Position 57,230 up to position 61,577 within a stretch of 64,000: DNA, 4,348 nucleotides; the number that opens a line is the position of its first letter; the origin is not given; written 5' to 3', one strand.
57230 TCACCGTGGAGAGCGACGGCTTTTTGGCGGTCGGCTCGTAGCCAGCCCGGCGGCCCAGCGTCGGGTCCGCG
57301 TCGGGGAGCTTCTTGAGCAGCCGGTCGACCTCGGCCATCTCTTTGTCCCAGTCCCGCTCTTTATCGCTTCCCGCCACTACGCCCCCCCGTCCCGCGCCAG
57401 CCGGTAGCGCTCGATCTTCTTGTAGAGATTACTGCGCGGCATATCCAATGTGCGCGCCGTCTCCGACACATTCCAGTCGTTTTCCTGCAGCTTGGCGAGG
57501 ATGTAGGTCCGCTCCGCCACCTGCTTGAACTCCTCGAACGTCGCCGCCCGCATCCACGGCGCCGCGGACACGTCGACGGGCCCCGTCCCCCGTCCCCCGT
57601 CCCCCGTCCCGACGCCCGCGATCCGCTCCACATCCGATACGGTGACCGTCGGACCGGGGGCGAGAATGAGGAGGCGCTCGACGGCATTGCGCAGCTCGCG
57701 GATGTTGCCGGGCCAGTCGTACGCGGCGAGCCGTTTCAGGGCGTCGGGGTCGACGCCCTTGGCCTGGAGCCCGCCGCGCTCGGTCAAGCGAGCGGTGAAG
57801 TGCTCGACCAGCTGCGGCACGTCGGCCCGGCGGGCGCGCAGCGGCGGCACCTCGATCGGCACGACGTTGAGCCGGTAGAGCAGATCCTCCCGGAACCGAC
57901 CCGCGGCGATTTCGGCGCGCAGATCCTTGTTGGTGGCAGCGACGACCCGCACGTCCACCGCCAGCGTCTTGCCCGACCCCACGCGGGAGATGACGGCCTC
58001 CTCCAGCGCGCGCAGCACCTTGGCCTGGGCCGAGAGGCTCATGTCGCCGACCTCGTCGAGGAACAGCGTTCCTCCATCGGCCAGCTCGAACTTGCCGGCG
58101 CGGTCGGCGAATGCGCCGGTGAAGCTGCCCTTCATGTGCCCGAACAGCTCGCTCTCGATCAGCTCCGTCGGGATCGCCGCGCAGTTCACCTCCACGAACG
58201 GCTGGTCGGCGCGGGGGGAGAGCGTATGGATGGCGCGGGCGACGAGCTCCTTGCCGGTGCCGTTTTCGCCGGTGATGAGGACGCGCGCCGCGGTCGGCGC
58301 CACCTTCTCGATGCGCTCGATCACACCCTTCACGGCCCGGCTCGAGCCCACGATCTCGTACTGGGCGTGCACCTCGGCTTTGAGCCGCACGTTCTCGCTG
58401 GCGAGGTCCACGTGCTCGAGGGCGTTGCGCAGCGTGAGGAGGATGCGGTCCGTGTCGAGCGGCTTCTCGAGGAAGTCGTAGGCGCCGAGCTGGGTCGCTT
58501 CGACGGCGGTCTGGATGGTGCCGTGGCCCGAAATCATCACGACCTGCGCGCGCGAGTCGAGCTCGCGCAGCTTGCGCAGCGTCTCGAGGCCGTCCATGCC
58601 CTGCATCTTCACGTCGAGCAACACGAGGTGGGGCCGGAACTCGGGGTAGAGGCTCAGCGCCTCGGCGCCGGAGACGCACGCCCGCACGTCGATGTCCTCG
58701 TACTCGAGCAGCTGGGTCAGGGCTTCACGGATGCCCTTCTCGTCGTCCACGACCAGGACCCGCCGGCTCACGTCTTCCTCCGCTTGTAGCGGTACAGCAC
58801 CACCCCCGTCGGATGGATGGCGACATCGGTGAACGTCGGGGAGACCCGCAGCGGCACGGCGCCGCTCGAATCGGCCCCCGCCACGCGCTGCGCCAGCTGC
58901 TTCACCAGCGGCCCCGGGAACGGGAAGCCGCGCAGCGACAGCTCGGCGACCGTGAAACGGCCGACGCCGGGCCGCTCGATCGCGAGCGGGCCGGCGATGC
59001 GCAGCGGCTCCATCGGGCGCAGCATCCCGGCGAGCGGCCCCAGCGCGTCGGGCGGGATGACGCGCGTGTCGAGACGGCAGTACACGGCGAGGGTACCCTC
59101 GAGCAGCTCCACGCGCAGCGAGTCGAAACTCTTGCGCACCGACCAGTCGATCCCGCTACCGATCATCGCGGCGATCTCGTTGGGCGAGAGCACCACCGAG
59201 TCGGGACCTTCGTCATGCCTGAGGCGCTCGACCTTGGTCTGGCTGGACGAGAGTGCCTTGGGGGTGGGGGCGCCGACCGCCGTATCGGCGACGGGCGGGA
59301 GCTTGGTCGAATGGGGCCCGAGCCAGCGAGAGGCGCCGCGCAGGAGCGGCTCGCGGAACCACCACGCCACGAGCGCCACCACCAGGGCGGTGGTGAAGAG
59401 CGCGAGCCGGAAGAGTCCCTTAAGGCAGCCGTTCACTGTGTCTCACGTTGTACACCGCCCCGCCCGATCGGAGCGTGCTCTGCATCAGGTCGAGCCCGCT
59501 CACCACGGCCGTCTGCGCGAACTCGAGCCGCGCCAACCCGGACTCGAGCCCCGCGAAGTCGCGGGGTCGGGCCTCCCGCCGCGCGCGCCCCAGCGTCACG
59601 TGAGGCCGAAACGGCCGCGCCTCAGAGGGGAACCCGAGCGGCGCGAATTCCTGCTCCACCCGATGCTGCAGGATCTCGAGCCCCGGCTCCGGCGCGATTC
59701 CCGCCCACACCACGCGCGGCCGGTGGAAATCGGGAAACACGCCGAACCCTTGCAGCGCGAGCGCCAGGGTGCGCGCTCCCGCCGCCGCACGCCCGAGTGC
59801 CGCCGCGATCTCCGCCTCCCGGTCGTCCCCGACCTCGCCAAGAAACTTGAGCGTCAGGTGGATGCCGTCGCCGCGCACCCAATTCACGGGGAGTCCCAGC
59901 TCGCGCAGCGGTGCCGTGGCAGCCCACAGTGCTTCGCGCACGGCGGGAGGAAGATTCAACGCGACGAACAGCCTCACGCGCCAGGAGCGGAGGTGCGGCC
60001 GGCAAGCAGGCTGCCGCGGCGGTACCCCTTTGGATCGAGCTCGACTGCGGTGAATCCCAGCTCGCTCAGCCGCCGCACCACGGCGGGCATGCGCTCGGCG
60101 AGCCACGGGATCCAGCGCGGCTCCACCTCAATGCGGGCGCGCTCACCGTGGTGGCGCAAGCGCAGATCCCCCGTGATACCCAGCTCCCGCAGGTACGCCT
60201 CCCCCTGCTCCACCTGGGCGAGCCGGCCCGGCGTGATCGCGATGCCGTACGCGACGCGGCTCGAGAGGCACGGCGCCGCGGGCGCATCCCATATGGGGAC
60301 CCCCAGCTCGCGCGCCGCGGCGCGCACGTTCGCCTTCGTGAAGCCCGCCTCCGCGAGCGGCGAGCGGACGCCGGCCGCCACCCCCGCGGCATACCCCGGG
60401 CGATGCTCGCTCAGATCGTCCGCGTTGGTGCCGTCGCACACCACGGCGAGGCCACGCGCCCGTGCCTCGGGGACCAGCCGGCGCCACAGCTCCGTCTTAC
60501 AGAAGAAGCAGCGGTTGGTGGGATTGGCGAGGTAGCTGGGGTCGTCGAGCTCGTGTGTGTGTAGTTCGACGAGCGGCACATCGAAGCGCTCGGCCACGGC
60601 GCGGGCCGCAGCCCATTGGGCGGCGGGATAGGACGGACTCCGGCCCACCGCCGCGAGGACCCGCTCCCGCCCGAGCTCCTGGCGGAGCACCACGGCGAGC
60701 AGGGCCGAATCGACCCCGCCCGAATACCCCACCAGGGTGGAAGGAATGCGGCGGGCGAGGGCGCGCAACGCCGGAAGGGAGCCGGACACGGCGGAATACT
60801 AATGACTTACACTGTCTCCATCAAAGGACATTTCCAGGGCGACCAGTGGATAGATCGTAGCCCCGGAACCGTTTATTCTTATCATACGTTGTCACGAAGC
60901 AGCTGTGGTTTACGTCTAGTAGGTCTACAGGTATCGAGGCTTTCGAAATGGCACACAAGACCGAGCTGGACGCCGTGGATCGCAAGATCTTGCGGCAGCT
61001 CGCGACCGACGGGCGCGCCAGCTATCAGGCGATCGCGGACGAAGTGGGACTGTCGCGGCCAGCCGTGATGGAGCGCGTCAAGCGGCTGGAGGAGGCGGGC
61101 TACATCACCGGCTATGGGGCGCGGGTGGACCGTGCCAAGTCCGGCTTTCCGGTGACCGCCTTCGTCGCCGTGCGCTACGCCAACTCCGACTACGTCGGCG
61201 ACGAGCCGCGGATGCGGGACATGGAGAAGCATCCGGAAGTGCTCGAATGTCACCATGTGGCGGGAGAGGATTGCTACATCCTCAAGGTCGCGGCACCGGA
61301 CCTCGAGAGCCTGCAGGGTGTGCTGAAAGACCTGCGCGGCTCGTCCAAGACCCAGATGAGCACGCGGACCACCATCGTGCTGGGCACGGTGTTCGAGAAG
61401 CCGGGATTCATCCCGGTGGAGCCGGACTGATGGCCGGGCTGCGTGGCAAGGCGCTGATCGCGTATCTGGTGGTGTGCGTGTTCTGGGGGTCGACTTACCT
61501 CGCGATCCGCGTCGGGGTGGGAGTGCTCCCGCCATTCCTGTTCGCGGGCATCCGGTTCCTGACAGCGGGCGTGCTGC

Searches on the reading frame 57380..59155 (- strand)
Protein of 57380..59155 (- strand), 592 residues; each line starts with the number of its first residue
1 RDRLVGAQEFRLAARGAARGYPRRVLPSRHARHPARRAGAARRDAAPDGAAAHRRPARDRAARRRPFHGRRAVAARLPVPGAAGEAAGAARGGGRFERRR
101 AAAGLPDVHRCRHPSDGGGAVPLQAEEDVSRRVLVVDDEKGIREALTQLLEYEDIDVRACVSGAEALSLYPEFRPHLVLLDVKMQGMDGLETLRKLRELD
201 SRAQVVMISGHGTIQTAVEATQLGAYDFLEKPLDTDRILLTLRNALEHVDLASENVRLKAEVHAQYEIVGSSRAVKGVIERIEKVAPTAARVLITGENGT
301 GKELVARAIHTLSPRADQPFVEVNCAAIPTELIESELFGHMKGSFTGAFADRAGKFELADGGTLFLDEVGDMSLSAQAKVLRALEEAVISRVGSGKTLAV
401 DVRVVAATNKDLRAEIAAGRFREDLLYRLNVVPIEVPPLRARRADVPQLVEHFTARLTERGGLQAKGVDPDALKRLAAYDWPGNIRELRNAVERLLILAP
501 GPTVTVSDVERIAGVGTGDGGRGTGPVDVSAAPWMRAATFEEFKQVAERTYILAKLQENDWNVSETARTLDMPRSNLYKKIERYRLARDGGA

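Call 25: search_protein_families(library=pfam, max_evalue=0.05, proteins=[window:57380-59155:-])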
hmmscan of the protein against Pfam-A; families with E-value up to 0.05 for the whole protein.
window:57380-59155:- (592 aa): 11 families
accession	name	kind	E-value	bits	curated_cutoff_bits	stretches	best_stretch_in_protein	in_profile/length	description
PF00158.32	Sigma54_activat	-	4.7e-71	238.3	20.2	1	268-435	1-168/168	Sigma-54 interaction domain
PF00072.30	Response_reg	-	7.2e-31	107.1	30.2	1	133-241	1-109/111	Response regulator receiver domain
PF14532.12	Sigma54_activ_2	-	7.7e-24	84.9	25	1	269-439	1-138/138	Sigma-54 interaction domain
PF25601.1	AAA_lid_14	-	8.3e-23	80.5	27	1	440-510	1-71/87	AAA+ ATPase lid domain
PF02954.25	HTH_8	-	8.3e-10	38.7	22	1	548-584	6-42/42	Bacterial regulatory protein, Fis family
PF07728.20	AAA_5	-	1.4e-06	28.8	22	1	292-410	2-123/139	AAA domain (dynein-related subfamily)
PF01078.27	Mg_chelatase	-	5.1e-06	26.5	20.3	1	289-410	22-158/207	Magnesium chelatase, subunit ChlI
PF00004.35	AAA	-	5.9e-06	27.2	21.2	1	292-423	1-125/131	ATPase family associated with various cellular activities (AAA)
PF00493.29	MCM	-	1.8e-05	24.4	23.3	1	289-410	57-173/224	MCM P-loop domain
PF13401.12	AAA_22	-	0.0078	17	27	0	292-326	8-42/130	AAA domain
PF13191.12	AAA_16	-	0.011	16.7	32.6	1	277-394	11-129/167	AAA ATPase domain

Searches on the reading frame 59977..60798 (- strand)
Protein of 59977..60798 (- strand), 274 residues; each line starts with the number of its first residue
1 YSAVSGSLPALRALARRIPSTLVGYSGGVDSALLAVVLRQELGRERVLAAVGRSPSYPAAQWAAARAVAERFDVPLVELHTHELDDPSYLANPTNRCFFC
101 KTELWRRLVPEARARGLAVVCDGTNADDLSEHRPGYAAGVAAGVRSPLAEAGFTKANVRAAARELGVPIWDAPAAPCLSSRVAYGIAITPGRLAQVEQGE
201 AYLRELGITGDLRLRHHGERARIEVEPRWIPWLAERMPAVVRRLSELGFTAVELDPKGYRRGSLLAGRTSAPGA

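Call 43: search_protein_families(library=pfam, max_evalue=0.0001, proteins=[window:59977-60798:-])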
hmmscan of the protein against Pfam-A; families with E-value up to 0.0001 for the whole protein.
window:59977-60798:- (274 aa): 1 family
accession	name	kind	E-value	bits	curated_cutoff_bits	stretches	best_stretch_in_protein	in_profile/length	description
PF02540.23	NAD_synthase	-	2.1e-05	24.2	21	1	21-79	21-79/242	NAD synthase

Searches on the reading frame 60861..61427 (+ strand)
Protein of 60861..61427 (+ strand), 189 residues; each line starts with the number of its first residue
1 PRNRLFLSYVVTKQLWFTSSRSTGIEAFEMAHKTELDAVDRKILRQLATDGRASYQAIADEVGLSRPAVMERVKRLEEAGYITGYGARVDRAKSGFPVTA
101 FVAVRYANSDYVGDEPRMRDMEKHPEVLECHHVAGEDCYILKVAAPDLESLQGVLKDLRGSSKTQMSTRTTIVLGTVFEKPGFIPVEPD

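Call 43: search_protein_families(library=pfam, max_evalue=0.0001, proteins=[window:60861-61427:+])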
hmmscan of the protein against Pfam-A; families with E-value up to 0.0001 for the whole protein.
window:60861-61427:+ (189 aa): 10 families
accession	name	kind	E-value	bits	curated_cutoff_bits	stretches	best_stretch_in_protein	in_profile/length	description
PF13404.12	HTH_AsnC-type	-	1.5e-17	63.6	27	1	36-77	1-42/42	AsnC-type helix-turn-helix domain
PF13412.12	HTH_24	-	3.4e-17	62.2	21.9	1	36-83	1-48/48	Winged helix-turn-helix DNA-binding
PF01037.27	AsnC_trans_reg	-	2e-14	53.6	25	1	119-175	16-72/73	Lrp/AsnC ligand binding domain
PF12840.13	HTH_20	-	2.6e-07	30.9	27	1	39-80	5-46/51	Helix-turn-helix domain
PF01047.28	MarR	-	2.3e-06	27.8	24.6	1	42-83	7-48/59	MarR family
PF12802.13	MarR_2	-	5.9e-06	26.8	27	1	43-85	10-53/61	MarR family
PF09339.16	HTH_IclR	-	1.9e-05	24.7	22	1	42-83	7-49/52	IclR helix-turn-helix domain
PF08279.18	HTH_11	-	3.3e-05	24.1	25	1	41-81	3-44/55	HTH domain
PF13730.12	HTH_36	-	6.7e-05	23.1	25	0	44-82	14-55/55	Helix-turn-helix domain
PF22451.2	NirdL-like_HTH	-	9.1e-05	22.4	27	0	55-82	19-46/47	Siroheme decarboxylase NirDL-like HTH domain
